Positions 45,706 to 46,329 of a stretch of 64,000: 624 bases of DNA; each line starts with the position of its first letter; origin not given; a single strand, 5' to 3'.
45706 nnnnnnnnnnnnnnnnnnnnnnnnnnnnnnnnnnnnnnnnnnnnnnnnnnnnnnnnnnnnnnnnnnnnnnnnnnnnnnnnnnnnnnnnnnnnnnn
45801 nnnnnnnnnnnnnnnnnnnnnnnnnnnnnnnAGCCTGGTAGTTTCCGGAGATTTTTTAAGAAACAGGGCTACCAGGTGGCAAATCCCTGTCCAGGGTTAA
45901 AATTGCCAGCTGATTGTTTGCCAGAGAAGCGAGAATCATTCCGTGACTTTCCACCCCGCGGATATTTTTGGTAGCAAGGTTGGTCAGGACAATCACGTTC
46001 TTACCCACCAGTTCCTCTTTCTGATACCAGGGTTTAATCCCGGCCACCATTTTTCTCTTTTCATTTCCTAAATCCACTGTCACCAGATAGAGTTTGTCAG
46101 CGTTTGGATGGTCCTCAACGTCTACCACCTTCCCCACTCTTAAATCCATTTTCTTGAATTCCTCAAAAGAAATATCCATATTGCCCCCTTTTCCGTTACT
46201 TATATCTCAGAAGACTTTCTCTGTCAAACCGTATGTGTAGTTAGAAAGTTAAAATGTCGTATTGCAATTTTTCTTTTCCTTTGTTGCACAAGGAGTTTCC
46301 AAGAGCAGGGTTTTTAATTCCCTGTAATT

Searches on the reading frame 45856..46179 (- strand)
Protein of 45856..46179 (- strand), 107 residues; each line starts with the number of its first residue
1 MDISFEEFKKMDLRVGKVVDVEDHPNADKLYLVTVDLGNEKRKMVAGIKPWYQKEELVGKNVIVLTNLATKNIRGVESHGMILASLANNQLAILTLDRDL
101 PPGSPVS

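Call 40: search_protein_families(library=pfam, proteins=[window:45856-46179:-], max_evalue=0.0001)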
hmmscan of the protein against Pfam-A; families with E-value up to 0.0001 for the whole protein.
window:45856-46179:- (107 aa): 1 family
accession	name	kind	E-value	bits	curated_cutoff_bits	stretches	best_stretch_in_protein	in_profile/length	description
PF01588.26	tRNA_bind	-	1.9e-31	108.5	27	1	13-104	1-95/96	Putative tRNA binding domain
